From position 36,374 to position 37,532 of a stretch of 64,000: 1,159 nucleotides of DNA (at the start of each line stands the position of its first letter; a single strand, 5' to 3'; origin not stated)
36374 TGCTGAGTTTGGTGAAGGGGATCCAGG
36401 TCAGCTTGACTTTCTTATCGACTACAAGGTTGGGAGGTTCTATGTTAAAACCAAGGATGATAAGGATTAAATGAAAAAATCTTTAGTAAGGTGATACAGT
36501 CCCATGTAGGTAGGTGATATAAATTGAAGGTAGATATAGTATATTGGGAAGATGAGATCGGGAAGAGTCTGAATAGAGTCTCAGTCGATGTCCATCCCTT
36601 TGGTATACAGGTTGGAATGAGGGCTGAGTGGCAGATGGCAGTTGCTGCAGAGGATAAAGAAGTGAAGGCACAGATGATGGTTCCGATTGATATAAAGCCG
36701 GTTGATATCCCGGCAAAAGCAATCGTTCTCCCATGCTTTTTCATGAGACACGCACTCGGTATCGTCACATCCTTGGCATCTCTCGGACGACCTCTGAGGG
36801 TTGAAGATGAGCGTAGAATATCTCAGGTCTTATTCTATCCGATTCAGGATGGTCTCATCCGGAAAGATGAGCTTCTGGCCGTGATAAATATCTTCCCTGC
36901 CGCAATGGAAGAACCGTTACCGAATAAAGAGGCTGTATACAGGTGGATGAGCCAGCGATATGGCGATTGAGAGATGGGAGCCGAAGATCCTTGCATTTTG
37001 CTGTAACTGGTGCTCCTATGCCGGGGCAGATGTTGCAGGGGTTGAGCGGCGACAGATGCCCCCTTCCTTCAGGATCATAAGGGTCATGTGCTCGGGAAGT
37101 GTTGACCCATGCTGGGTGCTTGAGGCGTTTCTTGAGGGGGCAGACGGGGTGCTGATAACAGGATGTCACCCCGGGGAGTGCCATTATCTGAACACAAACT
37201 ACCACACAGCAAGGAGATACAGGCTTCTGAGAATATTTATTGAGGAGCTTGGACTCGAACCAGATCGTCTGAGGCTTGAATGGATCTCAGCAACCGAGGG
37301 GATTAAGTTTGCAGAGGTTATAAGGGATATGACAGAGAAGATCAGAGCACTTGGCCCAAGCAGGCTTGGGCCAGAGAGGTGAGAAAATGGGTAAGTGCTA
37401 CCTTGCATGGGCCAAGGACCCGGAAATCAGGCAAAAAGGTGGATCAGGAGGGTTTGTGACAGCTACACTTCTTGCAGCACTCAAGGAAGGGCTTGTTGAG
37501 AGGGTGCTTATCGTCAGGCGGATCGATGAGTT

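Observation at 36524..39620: MvhD / FdhB-like / truncated, apparently non-catalytic FdhA-like module attached to the 3' end of the Fqo operon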

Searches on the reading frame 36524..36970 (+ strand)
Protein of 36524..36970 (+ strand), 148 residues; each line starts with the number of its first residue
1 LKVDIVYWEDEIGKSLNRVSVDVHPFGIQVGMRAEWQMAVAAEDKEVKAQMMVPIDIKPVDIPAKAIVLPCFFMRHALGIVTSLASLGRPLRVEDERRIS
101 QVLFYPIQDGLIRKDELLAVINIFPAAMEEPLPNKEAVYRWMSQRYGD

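Call 4: search_protein_families(library=pfam, proteins=[window:36524-36970:+], max_evalue=0.01)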
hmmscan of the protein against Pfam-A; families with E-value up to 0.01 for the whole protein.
window:36524-36970:+ (148 aa): 1 family
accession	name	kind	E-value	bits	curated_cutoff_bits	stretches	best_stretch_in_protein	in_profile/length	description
PF01629.22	DUF22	-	3.5e-29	101.1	25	1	2-110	1-106/106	Domain of unknown function DUF22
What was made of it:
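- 36524..36970 (+): DUF22-family protein (148 aa), first gene of the module. Function unknown. Overlaps mvhD by 11 nt. Pfam PF01629, 3.5e-29 (call 4).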

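Call 5: search_protein_families(library=ncbifam, proteins=[window:36524-36970:+], max_evalue=0.001)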
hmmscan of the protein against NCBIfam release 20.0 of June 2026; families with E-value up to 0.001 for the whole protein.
window:36524-36970:+ (148 aa): 0 families

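Call 9: search_solved_structures(query=window:36524-36970:+, max_evalue=10)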
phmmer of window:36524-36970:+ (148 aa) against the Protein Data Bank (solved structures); distinct sequences matched with E-value up to 10: 3.
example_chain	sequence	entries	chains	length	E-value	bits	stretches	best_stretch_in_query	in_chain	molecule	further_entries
8zf9_R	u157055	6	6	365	0.26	14.4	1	44-99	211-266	G-protein coupled receptor 4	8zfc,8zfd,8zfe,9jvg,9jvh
1laj_A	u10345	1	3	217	0.74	12.9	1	16-66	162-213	capsid protein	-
1g7r_A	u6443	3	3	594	1.2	12.2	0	71-121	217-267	TRANSLATION INITIATION FACTOR IF2/EIF5B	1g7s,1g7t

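Call 33: find_homologous_proteins(query=window:36524-36970:+, max_evalue=0.001)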
Query window:36524-36970:+ (148 aa): 8 proteins with E <= 0.001 among 16 candidates.
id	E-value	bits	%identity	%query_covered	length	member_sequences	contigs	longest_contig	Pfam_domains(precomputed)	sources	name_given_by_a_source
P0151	4.8e-92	323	99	100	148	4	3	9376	PF01629.24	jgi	-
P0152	8.0e-64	232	69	100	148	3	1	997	PF01629.24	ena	-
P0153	5.9e-61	222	65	99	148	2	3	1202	PF01629.24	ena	-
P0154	1.2e-58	215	63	100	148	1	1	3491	PF01629.24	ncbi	-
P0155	1.3e-58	215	65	99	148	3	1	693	PF01629.24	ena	-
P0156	6.8e-55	203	62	100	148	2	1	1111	PF01629.24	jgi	-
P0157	1.1e-52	196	61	100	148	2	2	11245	PF01629.24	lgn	-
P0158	1.5e-29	121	68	54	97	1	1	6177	PF01629.24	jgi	jgi:hypothetical protein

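Call 36: find_encoding_contigs(protein=P0157, flank=10000, max_places=3)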
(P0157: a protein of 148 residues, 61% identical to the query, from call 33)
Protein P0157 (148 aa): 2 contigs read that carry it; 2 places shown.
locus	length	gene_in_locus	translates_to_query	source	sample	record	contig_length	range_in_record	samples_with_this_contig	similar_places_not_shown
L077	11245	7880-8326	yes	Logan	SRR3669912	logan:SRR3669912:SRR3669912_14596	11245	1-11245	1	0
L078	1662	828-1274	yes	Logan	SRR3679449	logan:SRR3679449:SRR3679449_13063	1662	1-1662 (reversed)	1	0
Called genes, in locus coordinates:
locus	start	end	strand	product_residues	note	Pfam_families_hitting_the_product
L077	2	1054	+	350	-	?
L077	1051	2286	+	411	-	PF00361:Proton_antipo_M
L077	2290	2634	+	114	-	-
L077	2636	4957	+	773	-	PF01058:Oxidored_q6, PF00329:Complex1_30kDa, PF00346:Complex1_49kDa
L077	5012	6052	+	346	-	PF00146:NADHdh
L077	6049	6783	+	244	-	PF12797:Fer4_2 (faint), PF12837:Fer4_6 (faint), PF12838:Fer4_7, PF13187:Fer4_9, PF14697:Fer4_21 (weak), PF00037:Fer4 (weak), PF13187:Fer4_9 (weak), PF12838:Fer4_7 (weak), +3 more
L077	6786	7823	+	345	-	PF13237:Fer4_10 (weak), PF04422:FrhB_FdhB_N, PF04432:FrhB_FdhB_C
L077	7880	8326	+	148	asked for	PF01629:DUF22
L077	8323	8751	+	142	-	PF02662:FlpD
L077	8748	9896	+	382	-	PF04422:FrhB_FdhB_N, PF04432:FrhB_FdhB_C, PF13534:Fer4_17 (faint), PF13237:Fer4_10 (weak), PF12838:Fer4_7 (weak), PF13183:Fer4_8, PF13187:Fer4_9 (weak), PF00037:Fer4 (weak), +4 more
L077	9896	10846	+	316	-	PF04879:Molybdop_Fe4S4 (weak), PF00384:Molybdopterin (weak)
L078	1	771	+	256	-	?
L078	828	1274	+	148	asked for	PF01629:DUF22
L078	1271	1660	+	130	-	?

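Call 52: predict_structure(alignment_id=A3)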
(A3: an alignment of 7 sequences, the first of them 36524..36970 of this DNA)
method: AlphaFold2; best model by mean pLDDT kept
length: 148 residues; sequences in the alignment: 7
mean_pLDDT: 56.1   pTM: 0.49
mean pLDDT of the five models: 56.1, 46.5, 41.3, 33.6, 32.4
residues with pLDDT >= 90: 1; 70-90: 34; 50-70: 47; < 50: 66
segments of 3 or more residues with pLDDT < 50: 1-9, 11-14, 22-33, 70-89, 126-139, 145-148
pLDDT, mean of each block of 10 residues (from residue 1): 46 49 40 57 83 77 62 38 37 68 70 73 49 45 46
secondary structure, 60 per line:
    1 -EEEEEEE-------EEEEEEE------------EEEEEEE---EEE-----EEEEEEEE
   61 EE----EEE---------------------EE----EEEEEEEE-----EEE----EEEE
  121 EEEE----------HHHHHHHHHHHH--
elements in order: E2-8 E16-22 E35-41 E45-47 E53-62 E67-69 E97-104 E110-112 E117-124 H135-146
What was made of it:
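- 36524..36970 (+): The AF2 model is poor (pLDDT 56, mostly beta strands; call 52).
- Tried and rejected: The DUF22 AF2 model was too poor to decide by fold (pLDDT 56, call 52).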

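Call 56: fold_search(model_id=the predicted structure, library=pdb)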
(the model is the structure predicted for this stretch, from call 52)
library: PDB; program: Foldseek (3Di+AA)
matches with E <= 10: 406; with E <= 0.001: 0
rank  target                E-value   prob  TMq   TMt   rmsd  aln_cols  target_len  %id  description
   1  4gcy                  7.0e-02  0.82  0.33  0.30  11.1       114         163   13  Structure of Mycobacterium tuberculosis dUTPase H21W mutant (released 2013-07-03)
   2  1mq7                  8.7e-02  0.75  0.30  0.33   9.3       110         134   15  CRYSTAL STRUCTURE OF DUTPASE FROM MYCOBACTERIUM TUBERCULOSIS (RV2697C) (released 2002-10-09)
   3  3loj                  9.7e-02  0.77  0.33  0.31  11.0       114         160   13  Structure of Mycobacterium tuberculosis dUTPase H145A mutant (released 2010-08-11)
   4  3c3i_B                1.0e-01  0.77  0.33  0.35  12.0       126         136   11  Evolution of chlorella virus dUTPase (released 2009-02-10)
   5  1slh_B                1.1e-01  0.69  0.32  0.33  12.2       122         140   15  Mycobacterium tuberculosis dUTPase complexed with magnesium and dUDP (released 2004-03-16)
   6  1snf_B                1.1e-01  0.66  0.30  0.32  11.1       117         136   14  MYCOBACTERIUM TUBERCULOSIS DUTPASE COMPLEXED WITH MAGNESIUM AND DEOXYURIDINE 5'-MONOPHOSPHATE (released 2004-03-16)
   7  2xcd_A                1.3e-01  0.41  0.29  0.33  15.3       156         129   15  Structure of YncF,the genomic dUTPase from Bacillus subtilis (released 2010-08-11)
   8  2py4                  1.5e-01  0.72  0.34  0.33  11.0       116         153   13  Full length structure of the Mycobacterium tuberculosis dUTPase complexed with magnesium and alpha,beta-imido-dUTP. (released 2007-05-22)
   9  1smc_B                1.5e-01  0.57  0.32  0.34  13.7       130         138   14  Mycobacterium tuberculosis dUTPase complexed with dUTP in the absence of metal ion. (released 2004-03-16)
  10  4aoz_C                1.7e-01  0.41  0.29  0.30  15.7       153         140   12  B. subtilis dUTPase YncF in complex with dU, PPi and Mg (P212121) (released 2013-05-01)
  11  2xy3_B                1.8e-01  0.63  0.35  0.40  14.2       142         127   17  Structure of the Bacillus subtilis prophage dUTPase with dUpNHpp (released 2011-02-23)
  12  1six                  1.8e-01  0.63  0.33  0.32  11.0       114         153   13  Mycobacterium tuberculosis dUTPase complexed with magnesium and alpha,beta-imido-dUTP (released 2004-03-09)
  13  3hza                  1.8e-01  0.54  0.30  0.28  10.8       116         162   15  Crystal structure of dUTPase H145W mutant (released 2009-11-24)
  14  1sm8_C                1.9e-01  0.72  0.33  0.36   8.1       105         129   17  M. tuberculosis dUTPase complexed with chromium and dUTP (released 2004-03-16)
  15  3i93                  2.0e-01  0.54  0.30  0.31  10.4       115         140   15  Crystal structure of Mycobacterium tuberculosis dUTPase STOP138T mutant (released 2009-11-24)
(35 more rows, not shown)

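Call 74: find_homologous_proteins(query=A3, max_evalue=0.001)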
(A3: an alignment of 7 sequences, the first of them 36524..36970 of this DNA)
Query A3 (7 sequences) (148 aa, profile of the alignment): 21 proteins with E <= 0.001 among 1175 candidates.
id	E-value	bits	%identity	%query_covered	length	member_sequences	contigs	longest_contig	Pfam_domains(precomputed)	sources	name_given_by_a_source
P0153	9.7e-82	290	65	99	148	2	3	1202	PF01629.24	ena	-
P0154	3.1e-80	285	63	100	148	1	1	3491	PF01629.24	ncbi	-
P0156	6.3e-80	284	62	100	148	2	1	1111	PF01629.24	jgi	-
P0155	2.1e-79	283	65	99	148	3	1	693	PF01629.24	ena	-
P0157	3.1e-78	279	61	100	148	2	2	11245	PF01629.24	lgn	-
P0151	3.7e-78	278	99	100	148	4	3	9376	PF01629.24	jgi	-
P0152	4.2e-77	275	69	100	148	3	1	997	PF01629.24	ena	-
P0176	3.3e-45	172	50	99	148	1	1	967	PF01629.24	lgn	-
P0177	9.9e-45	170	46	98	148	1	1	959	PF01629.24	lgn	-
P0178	1.9e-44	169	46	98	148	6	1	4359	PF01629.24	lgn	-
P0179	2.7e-44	169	47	98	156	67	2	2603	PF01629.24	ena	-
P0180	3.0e-43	165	46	98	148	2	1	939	PF01629.24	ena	-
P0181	3.9e-43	165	46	99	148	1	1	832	PF01629.24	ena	-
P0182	9.0e-43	164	44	98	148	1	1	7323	PF01629.24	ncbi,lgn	-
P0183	1.9e-42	163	44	98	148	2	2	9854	PF01629.24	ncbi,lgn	-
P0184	2.2e-42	162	45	99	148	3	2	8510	PF01629.24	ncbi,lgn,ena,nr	ncbi:MAG: DUF22 domain-containing protein [Methanophagales archaeon]|nr:DUF22 domain-containing prot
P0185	7.3e-42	161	42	98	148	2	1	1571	PF01629.24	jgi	-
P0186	1.9e-41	159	47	86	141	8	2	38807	PF01629.24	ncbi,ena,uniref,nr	ncbi:MAG: DUF22 domain-containing protein [Candidatus Methanolliviera hydrocarbonicum]|uniref:DUF22 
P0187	1.1e-40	157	46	98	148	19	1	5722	PF01629.24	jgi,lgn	jgi:hypothetical protein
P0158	5.7e-37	145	68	54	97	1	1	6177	PF01629.24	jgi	jgi:hypothetical protein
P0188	4.6e-20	90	40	74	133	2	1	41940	PF01629.24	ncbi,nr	ncbi:MAG: DUF22 domain-containing protein [ANME-2 cluster archaeon]|nr:DUF22 domain-containing prote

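Call 75: find_encoding_contigs(protein=P0184, flank=8000, max_places=2)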
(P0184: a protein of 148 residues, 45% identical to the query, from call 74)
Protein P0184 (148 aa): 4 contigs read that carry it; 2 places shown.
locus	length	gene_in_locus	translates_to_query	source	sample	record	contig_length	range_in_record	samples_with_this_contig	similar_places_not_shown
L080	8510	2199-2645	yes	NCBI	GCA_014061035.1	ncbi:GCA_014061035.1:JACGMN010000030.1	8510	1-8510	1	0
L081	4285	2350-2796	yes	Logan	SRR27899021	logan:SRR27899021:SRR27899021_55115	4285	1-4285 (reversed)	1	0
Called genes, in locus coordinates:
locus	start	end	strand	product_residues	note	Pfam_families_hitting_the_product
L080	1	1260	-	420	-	PF03951:Gln-synt_N, PF00120:Gln-synt_C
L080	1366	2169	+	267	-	PF04055:Radical_SAM, PF13353:Fer4_12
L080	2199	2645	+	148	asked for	PF01629:DUF22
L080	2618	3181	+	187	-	PF13207:AAA_17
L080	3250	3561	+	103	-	PF00565:SNase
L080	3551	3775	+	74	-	-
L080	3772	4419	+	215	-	PF09721:Exosortase_EpsH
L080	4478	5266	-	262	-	-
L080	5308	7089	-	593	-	PF01979:Amidohydro_1, PF07969:Amidohydro_3 (weak), PF13382:Adenine_deam_C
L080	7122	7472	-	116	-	-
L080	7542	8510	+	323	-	PF04055:Radical_SAM, PF13353:Fer4_12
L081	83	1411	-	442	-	PF03951:Gln-synt_N, PF00120:Gln-synt_C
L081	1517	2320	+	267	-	PF04055:Radical_SAM, PF13353:Fer4_12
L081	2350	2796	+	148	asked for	PF01629:DUF22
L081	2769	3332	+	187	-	PF13207:AAA_17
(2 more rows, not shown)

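Call 76: find_encoding_contigs(protein=P0186, flank=8000, max_places=2)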
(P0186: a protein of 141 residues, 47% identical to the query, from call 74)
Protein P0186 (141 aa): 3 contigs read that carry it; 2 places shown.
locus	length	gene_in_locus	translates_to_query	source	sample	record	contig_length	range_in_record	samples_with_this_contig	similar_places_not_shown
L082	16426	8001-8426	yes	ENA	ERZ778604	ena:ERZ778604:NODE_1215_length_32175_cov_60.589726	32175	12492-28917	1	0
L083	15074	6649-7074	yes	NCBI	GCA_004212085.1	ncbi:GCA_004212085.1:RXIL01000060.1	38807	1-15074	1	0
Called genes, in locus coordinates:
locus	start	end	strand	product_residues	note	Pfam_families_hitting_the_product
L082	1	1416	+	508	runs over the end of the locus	-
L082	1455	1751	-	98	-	PF01817:CM_2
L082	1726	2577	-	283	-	PF00288:GHMP_kinases_N, PF08544:GHMP_kinases_C (weak)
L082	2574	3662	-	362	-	PF01264:Chorismate_synt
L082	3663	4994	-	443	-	PF00275:EPSP_synthase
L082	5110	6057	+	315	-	PF00485:PRK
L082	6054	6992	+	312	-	PF18301:preATP-grasp_3, PF14397:ATPgrasp_ST (faint), PF02655:ATP-grasp_3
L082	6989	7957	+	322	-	PF01968:Hydantoinase_A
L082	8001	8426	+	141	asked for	PF01629:DUF22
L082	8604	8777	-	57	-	-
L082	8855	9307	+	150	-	PF01629:DUF22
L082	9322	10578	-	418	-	PF01523:PmbA_TldD_1st, PF19290:PmbA_TldD_2nd, PF19289:PmbA_TldD_3rd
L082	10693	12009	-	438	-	PF01523:PmbA_TldD_1st, PF19290:PmbA_TldD_2nd (weak), PF19289:PmbA_TldD_3rd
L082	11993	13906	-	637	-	PF00493:MCM (faint), PF01078:Mg_chelatase, PF13401:AAA_22 (faint), PF00004:AAA (faint), PF00158:Sigma54_activat, PF20436:LonB_AAA-LID, PF05362:Lon_C, PF13541:ChlI, +1 more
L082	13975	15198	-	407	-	PF04455:Saccharop_dh_N, PF21571:ArgZ-like_C_1st, PF21570:ArgZ-like_C_2nd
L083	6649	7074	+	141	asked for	PF01629:DUF22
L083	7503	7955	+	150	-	PF01629:DUF22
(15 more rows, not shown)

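Call 77: find_encoding_contigs(protein=P0188, flank=8000, max_places=2)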
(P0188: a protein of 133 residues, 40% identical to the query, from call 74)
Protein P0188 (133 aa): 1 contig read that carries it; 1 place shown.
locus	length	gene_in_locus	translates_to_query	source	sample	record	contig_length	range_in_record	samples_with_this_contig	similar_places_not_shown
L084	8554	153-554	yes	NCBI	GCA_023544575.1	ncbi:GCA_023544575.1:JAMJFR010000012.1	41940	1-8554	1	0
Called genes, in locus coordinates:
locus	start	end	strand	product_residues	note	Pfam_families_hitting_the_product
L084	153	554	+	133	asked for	PF01629:DUF22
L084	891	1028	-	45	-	-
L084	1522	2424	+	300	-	PF00005:ABC_tran, PF13304:AAA_21, PF13732:DrrA1-3_C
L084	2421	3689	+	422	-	PF12698:ABC2_membrane_3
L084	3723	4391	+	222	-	PF02463:SMC_N (faint), PF00005:ABC_tran, PF13304:AAA_21 (faint)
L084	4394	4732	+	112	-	-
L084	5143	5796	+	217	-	PF04893:Yip1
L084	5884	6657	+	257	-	PF00339:Arrestin_N, PF08737:Rgp1 (faint), PF02752:Arrestin_C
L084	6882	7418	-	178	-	-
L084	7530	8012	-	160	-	-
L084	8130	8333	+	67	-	-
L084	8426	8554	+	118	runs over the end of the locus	PF03259:Robl_LC7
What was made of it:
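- DUF22 homologues elsewhere sit in unrelated neighbourhoods: radical SAM and kinase genes, or ATP-grasp and hydantoinase-like genes (calls 75-77).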

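Call 90: find_encoding_contigs(protein=P0158, flank=8000, max_places=2)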
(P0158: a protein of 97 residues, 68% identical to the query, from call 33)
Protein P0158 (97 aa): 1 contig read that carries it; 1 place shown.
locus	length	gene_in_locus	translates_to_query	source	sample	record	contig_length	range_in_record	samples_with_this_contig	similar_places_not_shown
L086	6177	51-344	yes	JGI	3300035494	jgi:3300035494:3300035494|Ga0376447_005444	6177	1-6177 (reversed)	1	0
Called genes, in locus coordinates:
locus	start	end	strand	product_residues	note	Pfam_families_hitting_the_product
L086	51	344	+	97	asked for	PF01629:DUF22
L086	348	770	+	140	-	PF02662:FlpD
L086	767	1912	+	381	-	PF04422:FrhB_FdhB_N, PF04432:FrhB_FdhB_C, PF13237:Fer4_10 (faint), PF12797:Fer4_2 (faint), PF12838:Fer4_7 (weak), PF13183:Fer4_8 (weak), PF13187:Fer4_9 (weak), PF00037:Fer4 (weak), +4 more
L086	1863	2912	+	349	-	PF04879:Molybdop_Fe4S4, PF00384:Molybdopterin (weak)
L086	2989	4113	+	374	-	-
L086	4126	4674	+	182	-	-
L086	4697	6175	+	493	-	?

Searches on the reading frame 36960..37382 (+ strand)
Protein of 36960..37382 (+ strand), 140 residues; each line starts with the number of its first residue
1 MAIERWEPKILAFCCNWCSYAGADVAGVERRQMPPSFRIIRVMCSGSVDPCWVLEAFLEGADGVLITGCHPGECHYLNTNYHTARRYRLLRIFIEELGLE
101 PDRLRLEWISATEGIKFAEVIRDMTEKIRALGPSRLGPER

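Call 4: search_protein_families(library=pfam, proteins=[window:36960-37382:+], max_evalue=0.01)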
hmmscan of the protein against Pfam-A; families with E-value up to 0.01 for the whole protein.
window:36960-37382:+ (140 aa): 1 family
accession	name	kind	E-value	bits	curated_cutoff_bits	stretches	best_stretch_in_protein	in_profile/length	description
PF02662.21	FlpD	-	5e-54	182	22.3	1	10-132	1-123/123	Methyl-viologen-reducing hydrogenase, delta subunit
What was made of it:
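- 36960..37382 (+): MvhD/ElpC-like [2Fe-2S] connector subunit (140 aa). Pfam FlpD 5e-54, full length (call 4).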

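Call 5: search_protein_families(library=ncbifam, proteins=[window:36960-37382:+], max_evalue=0.001)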
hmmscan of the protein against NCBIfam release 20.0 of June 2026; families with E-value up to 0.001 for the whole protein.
window:36960-37382:+ (140 aa): 3 families
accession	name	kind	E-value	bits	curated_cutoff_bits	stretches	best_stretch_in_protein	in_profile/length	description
NF040770.1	hetero_SS_HdrA2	exception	5.2e-52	177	1100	1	5-134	645-774/777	CoB-CoM heterodisulfide reductase HdrA2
NF045873.1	F420_non_VhuD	exception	3.8e-36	124.1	215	1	7-136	1-130/132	F420-non-reducing hydrogenase iron-sulfur subunit VhuD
NF041891.1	hdrA_Methbact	equivalog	3e-11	42.3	1300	1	7-129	643-759/762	ferredoxin:CoB-CoM heterodisulfide reductase subunit HdrA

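Call 8: search_solved_structures(query=window:36960-37382:+, max_evalue=0.001)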
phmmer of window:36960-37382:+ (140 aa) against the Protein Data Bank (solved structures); distinct sequences matched with E-value up to 0.001: 6.
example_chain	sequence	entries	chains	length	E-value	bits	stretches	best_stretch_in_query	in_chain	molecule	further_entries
5odc_D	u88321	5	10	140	2.7e-53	183.4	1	4-138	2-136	Methyl-viologen reducing hydrogenase subunit D | Methyl-viologen reducing hydrogenase, subunit D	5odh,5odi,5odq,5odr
9sw2_D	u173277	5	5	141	5.1e-49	169.5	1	8-136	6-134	F420-non-reducing hydrogenase iron-sulfur subunit D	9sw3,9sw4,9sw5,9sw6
7bkb_F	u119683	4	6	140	3.3e-47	163.7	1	4-136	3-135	F420-non-reducing hydrogenase subunit D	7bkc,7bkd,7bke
8rvu_F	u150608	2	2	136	6.5e-47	162.7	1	6-135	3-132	Methyl viologen-reducing hydrogenase, subunit D-related protein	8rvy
8rvv_F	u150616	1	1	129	3.1e-46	160.5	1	6-133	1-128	Methyl viologen-reducing hydrogenase, subunit D-related protein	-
9sfi_K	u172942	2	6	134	4.5e-28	101.6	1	7-135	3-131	F420-non-reducing hydrogenase subunit delta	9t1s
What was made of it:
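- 36960..37382 (+): PDB hits: MvhD 5odc_D 2.7e-53, 7bkb_F 3.3e-47, ElpC 8rvu_F 6.5e-47 (call 8).
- On Elp electron-donor arm of HdrABC (ElpXABC): 8rvu_F 6.5e-47 and 5odc_D 2.7e-53 (calls 4, 8).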
